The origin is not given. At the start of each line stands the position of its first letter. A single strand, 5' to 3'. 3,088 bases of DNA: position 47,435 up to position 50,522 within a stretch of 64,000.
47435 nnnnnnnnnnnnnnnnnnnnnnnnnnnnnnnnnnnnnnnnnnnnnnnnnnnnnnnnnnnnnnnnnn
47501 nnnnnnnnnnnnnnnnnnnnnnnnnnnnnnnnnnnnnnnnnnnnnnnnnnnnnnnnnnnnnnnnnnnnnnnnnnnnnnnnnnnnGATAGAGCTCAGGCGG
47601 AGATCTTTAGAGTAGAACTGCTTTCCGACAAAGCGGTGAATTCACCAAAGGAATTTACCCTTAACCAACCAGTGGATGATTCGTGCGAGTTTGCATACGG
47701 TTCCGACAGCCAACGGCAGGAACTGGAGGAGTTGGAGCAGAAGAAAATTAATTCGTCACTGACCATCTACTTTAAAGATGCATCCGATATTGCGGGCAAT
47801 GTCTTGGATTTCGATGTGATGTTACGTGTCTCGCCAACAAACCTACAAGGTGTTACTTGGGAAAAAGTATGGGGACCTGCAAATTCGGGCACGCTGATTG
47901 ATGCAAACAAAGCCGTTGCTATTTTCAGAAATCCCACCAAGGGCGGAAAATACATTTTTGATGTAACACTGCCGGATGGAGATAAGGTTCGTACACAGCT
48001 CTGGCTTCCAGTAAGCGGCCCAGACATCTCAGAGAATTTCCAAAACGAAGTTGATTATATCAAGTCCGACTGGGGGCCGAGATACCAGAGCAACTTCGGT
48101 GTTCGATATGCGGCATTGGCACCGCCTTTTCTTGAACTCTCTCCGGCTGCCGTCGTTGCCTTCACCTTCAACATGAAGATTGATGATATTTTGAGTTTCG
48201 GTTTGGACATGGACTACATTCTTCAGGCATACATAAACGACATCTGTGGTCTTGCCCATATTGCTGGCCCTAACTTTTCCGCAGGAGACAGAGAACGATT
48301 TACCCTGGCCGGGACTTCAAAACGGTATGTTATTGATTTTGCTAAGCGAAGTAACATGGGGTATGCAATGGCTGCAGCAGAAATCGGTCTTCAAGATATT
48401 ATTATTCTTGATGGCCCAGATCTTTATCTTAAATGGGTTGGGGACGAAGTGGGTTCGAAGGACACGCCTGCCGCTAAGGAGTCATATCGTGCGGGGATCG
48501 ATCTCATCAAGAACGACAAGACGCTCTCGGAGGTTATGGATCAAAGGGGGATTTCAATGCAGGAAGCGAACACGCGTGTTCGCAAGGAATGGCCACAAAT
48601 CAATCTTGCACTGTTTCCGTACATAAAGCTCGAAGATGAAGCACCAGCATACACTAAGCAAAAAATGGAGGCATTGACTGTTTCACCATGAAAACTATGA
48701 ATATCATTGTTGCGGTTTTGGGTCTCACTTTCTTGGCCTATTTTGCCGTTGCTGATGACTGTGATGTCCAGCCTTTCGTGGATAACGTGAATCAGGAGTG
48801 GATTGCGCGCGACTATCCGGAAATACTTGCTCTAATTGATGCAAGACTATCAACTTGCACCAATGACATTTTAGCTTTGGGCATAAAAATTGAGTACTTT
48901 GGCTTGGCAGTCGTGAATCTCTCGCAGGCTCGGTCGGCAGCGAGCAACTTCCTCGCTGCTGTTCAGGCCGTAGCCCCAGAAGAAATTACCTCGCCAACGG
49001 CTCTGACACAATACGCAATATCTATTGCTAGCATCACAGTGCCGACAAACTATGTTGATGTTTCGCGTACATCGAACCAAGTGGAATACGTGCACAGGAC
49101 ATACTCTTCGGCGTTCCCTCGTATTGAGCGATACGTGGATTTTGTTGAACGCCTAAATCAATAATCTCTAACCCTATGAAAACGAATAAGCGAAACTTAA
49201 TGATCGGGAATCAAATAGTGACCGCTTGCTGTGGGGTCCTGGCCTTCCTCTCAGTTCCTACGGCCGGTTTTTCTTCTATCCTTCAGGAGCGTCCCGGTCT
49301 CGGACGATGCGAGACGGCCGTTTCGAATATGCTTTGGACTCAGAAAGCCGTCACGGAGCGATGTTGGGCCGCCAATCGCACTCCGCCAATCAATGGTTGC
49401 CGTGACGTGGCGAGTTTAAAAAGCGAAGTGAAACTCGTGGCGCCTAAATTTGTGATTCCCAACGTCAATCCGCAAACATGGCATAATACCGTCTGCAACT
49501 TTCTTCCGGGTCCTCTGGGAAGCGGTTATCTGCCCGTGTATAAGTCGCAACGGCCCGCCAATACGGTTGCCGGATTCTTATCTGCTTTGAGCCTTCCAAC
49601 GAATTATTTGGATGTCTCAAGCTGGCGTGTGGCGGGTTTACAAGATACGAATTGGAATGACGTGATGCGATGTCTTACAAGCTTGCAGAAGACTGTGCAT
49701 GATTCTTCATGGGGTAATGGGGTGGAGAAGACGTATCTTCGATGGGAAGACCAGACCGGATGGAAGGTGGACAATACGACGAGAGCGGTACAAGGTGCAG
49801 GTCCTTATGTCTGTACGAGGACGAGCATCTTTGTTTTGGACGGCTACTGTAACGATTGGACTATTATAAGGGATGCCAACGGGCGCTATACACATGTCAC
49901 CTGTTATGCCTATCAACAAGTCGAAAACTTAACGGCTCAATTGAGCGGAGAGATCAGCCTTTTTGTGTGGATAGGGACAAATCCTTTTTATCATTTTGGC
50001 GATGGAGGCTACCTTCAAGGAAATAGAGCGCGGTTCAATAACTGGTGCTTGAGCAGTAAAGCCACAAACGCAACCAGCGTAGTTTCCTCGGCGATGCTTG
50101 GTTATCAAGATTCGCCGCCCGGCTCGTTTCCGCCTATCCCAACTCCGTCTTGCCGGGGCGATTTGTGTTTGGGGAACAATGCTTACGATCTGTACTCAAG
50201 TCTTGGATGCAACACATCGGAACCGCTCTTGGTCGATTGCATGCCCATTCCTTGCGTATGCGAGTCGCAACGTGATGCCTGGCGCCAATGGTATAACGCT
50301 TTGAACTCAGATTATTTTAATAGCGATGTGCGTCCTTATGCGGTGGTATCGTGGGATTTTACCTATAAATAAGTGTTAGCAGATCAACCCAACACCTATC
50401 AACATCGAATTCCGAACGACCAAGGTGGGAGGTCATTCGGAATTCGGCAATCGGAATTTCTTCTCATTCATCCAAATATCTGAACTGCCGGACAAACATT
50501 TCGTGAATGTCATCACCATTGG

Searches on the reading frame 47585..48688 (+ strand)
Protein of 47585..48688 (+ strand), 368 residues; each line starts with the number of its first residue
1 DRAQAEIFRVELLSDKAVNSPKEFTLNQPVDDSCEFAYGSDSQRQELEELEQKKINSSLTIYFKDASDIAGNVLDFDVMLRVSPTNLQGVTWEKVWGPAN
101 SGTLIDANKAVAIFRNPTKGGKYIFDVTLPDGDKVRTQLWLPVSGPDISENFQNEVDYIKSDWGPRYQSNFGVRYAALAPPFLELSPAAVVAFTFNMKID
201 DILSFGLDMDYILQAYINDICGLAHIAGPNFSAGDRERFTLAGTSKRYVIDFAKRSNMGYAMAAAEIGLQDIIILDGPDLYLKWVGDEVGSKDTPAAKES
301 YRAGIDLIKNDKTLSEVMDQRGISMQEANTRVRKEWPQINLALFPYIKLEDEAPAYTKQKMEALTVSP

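Call 46: find_homologous_proteins(query=window:47585-48688:+, max_evalue=0.001)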
Query window:47585-48688:+ (368 aa): 6 proteins with E <= 0.001 among 4701 candidates.
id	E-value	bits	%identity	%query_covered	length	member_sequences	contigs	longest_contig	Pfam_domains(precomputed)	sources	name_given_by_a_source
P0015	7.5e-97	343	53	80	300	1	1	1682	-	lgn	-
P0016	7.4e-96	340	49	100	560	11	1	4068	-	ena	-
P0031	1.4e-63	234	41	93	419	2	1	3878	-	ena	-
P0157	7.8e-63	231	44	82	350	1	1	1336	-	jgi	-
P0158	1.6e-62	230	42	91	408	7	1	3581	-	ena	-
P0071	4.4e-37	146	35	90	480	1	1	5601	-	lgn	-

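Call 51: search_solved_structures(query=A2, max_evalue=10)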
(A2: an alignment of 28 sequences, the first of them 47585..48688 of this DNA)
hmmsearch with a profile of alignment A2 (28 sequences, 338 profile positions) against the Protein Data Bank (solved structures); distinct sequences matched with E-value up to 10: 2.
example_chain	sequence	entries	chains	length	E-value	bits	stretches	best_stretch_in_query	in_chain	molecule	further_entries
2yrl_A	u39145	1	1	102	0.0051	19.2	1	72-126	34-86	KIAA1837 protein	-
5zoh_A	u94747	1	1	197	1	11.6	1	110-161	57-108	Methyl-accepting chemotaxis protein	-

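Call 52: search_protein_families(library=pfam, alignment_id=A2, max_evalue=0.1)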
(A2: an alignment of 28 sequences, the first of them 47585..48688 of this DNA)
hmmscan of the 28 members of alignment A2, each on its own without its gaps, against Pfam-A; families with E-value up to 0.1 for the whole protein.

A. member 1, window:47585-48688:+ (368 aa): 0 families

B. families by the number of members that match (of 28 scanned): 5 families
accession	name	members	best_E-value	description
PF22352.2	K319L-like_PKD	10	0.00015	K319L-like, PKD domain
PF15607.11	Ntox44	5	0.00034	Bacterial toxin 44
PF12108.13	SF3a60_bindingd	1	0.025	Splicing factor SF3a60 binding domain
PF23986.1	Pam3_gp59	1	0.08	Phage Pam3 gp59 related protein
PF13430.11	DUF4112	1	0.084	Domain of unknown function (DUF4112)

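Call 53: search_protein_families(library=pfam, proteins=[window:47585-48688:+], max_evalue=10)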
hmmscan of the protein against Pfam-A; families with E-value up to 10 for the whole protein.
window:47585-48688:+ (368 aa): 0 families

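Call 56: search_protein_families(library=pfam, proteins=[P0157, P0158], max_evalue=1)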
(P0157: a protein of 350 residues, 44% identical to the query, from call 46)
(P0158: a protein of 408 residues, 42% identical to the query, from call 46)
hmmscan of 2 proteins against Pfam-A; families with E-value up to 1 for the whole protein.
P0157 (350 aa): 1 family
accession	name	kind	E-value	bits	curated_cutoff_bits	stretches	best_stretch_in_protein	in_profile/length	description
PF22352.2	K319L-like_PKD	-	0.06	13.8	27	1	78-111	32-65/84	K319L-like, PKD domain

P0158 (408 aa): 0 families

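Call 59: predict_structure(alignment_id=A2)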
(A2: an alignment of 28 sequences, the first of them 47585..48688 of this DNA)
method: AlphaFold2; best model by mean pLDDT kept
length: 368 residues; sequences in the alignment: 28
mean_pLDDT: 90.9   pTM: 0.89
mean pLDDT of the five models: 90.9, 90.9, 90.3, 89.9, 88.7
residues with pLDDT >= 90: 257; 70-90: 93; 50-70: 14; < 50: 4
segments of 3 or more residues with pLDDT < 50: none
pLDDT, mean of each block of 10 residues (from residue 1): 67 98 92 82 90 95 97 97 95 96 98 97 97 96 96 96 97 87 78 93 91 78 82 81 97 95 97 91 81 91 98 98 94 95 87 77 86
secondary structure, 60 per line:
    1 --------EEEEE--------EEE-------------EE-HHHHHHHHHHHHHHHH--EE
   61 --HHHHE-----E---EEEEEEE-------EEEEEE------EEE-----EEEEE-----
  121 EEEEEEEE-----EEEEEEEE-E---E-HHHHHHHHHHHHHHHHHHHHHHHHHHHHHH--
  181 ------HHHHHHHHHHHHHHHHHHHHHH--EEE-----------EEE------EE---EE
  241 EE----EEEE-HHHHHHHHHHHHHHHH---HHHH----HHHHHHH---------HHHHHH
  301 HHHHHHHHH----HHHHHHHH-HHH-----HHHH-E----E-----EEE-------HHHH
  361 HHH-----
elements in order: E9-13 E22-24 H41-56 H63-66 E77-83 E91-96 E103-105 E111-115 E121-128 E134-141 H149-178 H187-208 E211-213 E225-227 E239-242 E247-250 H252-267 H271-274 H279-285 H295-309 H314-321 H331-334 E347-349 H357-363

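Call 63: fold_search(model_id=the predicted structure, library=pdb)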
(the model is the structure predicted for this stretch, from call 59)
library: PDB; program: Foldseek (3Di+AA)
matches with E <= 10: 1002; with E <= 0.001: 0
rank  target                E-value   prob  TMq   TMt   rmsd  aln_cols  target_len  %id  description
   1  5nok_A                3.4e-03  0.38  0.15  0.10  17.4       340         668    9  Polysaccharide Lyase BACCELL_00875 (released 2017-06-28)
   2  5no8_A                3.6e-03  0.41  0.15  0.10  16.8       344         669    9  Polysaccharide Lyase BACCELL_00875 (released 2017-06-28)
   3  8dkw_P                1.8e-02  0.66  0.15  0.16  12.9       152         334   11  Cryo-EM structure of cystinosin N288K mutant in a cytosol-open state at pH5.0 (released 2022-09-21)
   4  9avk                  1.9e-02  0.97  0.14  0.41   4.6        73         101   16  Structure of long Rib domain from Limosilactobacillus reuteri (released 2024-05-08)
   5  6e57_D                2.5e-02  0.82  0.13  0.12   4.7        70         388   24  Bacteroides ovatus mixed-linkage glucan utilization locus (MLGUL) SGBP-B in complex with mixed-linkage heptasaccharide (released 2019-05-29)
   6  4qxw_A                2.8e-02  0.84  0.13  0.33   5.1        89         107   27  Crystal structure of the human CEACAM1 membrane distal amino terminal (N)-domain (released 2014-11-12)
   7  6xo1_A                3.4e-02  0.82  0.13  0.33   4.9        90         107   20  Crystal structure of N97A mutant of human CEACAM1 (released 2021-03-24)
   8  7tni_C                4.0e-02  0.97  0.14  0.37   4.5        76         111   20  Structure of EC12 Y1392W variant of BT-R1 from Manduca sexta, a Cry1A toxin binding domain (released 2022-05-04)
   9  6xno_A                4.0e-02  0.77  0.13  0.33   5.1        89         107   27  Crystal structure of E99A mutant of human CEACAM1 (released 2021-03-24)
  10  9u93_D                4.2e-02  0.72  0.13  0.31   5.4        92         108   23  Cryo-EM structure of Fusobacterium nucleatum CbpF in complex with human CEACAM5 (released 2025-09-03)
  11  8dgg_A                4.2e-02  0.54  0.12  0.13   6.8        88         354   15  Structure of glycosylated LAG-3 homodimer (released 2022-08-17)
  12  5dzl_D                4.4e-02  0.75  0.13  0.33   5.0        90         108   17  Crystal structure of the protein human CEACAM1 (released 2015-10-07)
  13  2z4t_A                4.4e-02  0.72  0.13  0.10  12.1        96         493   19  Crystal Structure of Vibrionaceae Photobacterium sp. JT-ISH-224 2,6-sialyltransferase in a Ternary Complex with Donor  (released 2008-04-08)
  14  2ptu_A                4.4e-02  0.69  0.12  0.30   6.1        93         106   17  Structure of NK cell receptor 2B4 (CD244) (released 2007-11-20)
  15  8dke_P                4.4e-02  0.35  0.14  0.15  14.0       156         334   13  Cryo-EM structure of cystinosin in a cytosol-open state (released 2022-09-21)
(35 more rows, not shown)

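Call 77: fold_search(model_id=the predicted structure, library=viral)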
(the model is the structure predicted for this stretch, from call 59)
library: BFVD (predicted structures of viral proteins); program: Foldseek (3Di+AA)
matches with E <= 10: 696; with E <= 0.001: 0
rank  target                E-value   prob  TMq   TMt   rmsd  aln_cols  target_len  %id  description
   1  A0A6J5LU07            2.1e-03  1.00  0.18  0.38   2.2        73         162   16  Uncharacterized protein [uncultured Caudovirales phage]
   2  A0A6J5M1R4            1.2e-02  0.94  0.16  0.06  19.2       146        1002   13  Uncharacterized protein [uncultured Caudovirales phage]
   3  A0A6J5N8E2            1.3e-02  1.00  0.15  0.11   3.9        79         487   16  Uncharacterized protein [uncultured Caudovirales phage]
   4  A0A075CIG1            1.3e-02  0.51  0.18  0.20  14.2       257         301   10  Leukocyte surface antigen CD47 [Goatpox virus FZ]
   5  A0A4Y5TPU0            1.5e-02  1.00  0.15  0.13   3.9        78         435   22  (no name in the UniProt tables at hand)
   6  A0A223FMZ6            1.5e-02  0.47  0.21  0.25  14.4       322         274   10  Protein OPG166 [Murmansk poxvirus]
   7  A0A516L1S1            2.0e-02  0.92  0.16  0.08   8.6       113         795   15  (no name in the UniProt tables at hand)
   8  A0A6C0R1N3            2.6e-02  0.95  0.14  0.07  12.1        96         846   18  PKD/Chitinase domain-containing protein [Alteromonas phage vB_AmeM_PT11-V22]
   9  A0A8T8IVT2            3.1e-02  0.84  0.16  0.27   8.0       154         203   10  (no name in the UniProt tables at hand)
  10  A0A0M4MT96            3.1e-02  0.35  0.14  0.07  17.1       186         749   12  Fiber [bottlenose dolphin adenovirus 2]
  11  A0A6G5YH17            3.5e-02  0.96  0.14  0.20   4.0        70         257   17  (no name in the UniProt tables at hand)
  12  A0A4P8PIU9            4.1e-02  0.91  0.15  0.15   5.3        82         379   17  ORF25 [White sturgeon adenovirus 1]
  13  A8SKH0                4.1e-02  0.16  0.13  0.09  17.4       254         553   13  Genome polyprotein (Fragment) [Dengue virus type 3]
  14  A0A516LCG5            4.4e-02  0.98  0.14  0.14   4.5        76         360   22  (no name in the UniProt tables at hand)
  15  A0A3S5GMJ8            4.6e-02  0.99  0.15  0.45   3.5        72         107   14  (no name in the UniProt tables at hand)
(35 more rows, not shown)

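Call 81: find_encoding_contigs(protein=P0158, flank=5000, max_places=2)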
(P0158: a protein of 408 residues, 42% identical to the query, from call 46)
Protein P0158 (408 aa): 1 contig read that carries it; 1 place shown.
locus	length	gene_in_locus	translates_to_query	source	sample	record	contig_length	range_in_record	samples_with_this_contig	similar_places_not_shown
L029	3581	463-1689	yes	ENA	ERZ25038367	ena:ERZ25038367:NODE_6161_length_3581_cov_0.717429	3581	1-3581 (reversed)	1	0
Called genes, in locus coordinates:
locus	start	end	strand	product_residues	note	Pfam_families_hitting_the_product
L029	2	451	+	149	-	?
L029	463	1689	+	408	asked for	-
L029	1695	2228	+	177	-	-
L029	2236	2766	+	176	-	-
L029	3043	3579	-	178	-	?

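Call 97: find_related_loci(query=A2, collection=viral_contigs, flank=6000)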
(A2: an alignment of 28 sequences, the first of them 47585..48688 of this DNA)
Query A2 (368 aa) in viral_contigs; peptide patterns used: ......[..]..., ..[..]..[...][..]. (x = any residue, [..] = any of these).
17 stretches matched a pattern, but none encodes a relative of the query by tblastn (E <= 1e-3).
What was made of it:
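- Tried and rejected: Phage or viral carriage is rejected: module C is absent from IMG/VR (call 97).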

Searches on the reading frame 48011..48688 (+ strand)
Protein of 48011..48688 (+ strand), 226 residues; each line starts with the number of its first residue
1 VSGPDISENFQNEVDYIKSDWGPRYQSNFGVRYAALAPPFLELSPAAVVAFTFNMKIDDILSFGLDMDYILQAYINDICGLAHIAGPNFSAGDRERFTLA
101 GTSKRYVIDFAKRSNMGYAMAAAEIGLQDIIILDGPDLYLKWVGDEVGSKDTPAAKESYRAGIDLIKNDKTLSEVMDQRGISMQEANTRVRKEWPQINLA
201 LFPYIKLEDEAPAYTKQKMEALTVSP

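Call 74: find_homologous_proteins(query=A3, max_evalue=0.001)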
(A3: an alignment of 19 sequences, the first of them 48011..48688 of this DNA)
Query A3 (19 sequences) (226 aa, profile of the alignment): 2 proteins with E <= 0.001 among 5122 candidates.
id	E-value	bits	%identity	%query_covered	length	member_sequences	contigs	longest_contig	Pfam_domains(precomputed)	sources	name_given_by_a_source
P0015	1.6e-67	245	56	100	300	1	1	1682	-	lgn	-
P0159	1.9e-30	124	52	45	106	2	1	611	-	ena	-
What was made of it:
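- Tried and rejected: Word-indexed homolog searches with module C and with its helical subdomain recovered only 6 and 2 proteins, none annotated (calls 46, 74).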

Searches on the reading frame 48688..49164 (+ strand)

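Call 5: search_protein_families(library=pfam, proteins=[window:48688-49164:+], max_evalue=0.1)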
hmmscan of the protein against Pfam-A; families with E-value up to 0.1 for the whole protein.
window:48688-49164:+ (158 aa): 1 family
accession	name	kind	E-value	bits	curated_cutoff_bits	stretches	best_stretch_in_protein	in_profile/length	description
PF10602.15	RPN7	-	0.048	13.8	29.6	1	70-118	118-166/174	26S proteasome subunit RPN7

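Call 6: search_protein_families(library=ncbifam, proteins=[window:48688-49164:+], max_evalue=0.1)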
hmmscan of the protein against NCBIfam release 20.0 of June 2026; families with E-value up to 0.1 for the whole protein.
window:48688-49164:+ (158 aa): 1 family
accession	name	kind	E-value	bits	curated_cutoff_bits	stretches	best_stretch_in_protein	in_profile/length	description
NF002534.0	PRK02048.1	equivalog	0.0038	16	886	1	118-155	111-149/613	4-hydroxy-3-methylbut-2-en-1-yl diphosphate synthase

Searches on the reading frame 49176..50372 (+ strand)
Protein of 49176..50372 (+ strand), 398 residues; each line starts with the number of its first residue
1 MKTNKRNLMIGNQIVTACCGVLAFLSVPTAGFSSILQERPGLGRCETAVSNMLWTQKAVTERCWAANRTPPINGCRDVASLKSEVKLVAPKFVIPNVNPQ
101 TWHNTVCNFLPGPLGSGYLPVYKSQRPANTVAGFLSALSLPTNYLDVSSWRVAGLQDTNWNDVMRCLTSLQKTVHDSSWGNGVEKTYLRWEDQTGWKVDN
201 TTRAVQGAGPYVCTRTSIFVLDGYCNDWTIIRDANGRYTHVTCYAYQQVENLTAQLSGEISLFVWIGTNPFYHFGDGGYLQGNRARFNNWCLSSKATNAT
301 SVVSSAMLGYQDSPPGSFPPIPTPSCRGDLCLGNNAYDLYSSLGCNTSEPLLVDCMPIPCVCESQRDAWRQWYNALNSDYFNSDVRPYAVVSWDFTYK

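Call 5: search_protein_families(library=pfam, proteins=[window:49176-50372:+], max_evalue=0.1)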
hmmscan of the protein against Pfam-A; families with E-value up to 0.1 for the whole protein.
window:49176-50372:+ (398 aa): 0 families

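Call 6: search_protein_families(library=ncbifam, proteins=[window:49176-50372:+], max_evalue=0.1)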
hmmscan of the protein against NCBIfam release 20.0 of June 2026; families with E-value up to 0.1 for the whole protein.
window:49176-50372:+ (398 aa): 0 families

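Call 30: search_solved_structures(query=window:49176-50372:+, max_evalue=1)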
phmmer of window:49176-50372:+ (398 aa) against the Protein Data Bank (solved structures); distinct sequences matched with E-value up to 1: 1.
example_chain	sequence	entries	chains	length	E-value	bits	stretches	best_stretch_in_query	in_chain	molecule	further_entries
5m9z_A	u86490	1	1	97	0.69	12.1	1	212-262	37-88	Protein PCF11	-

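Call 106: search_protein_families(library=pfam, alignment_id=A5, max_evalue=0.01)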
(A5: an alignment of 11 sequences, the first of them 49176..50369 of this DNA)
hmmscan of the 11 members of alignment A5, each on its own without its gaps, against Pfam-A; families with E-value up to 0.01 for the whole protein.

A. member 1, window:49176-50369:+ (398 aa): 0 families

B. families by the number of members that match (of 11 scanned): 0 families
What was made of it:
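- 49176..50372 (+): g4: 398-aa Cys-rich secreted protein and fourth cassette gene. It has a conserved N-terminal ~170 aa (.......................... ... [LA]P[TS]NY[FL]D..PW) and a variable C-terminal part. No Pfam or PDB match (calls 5, 30, 106).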
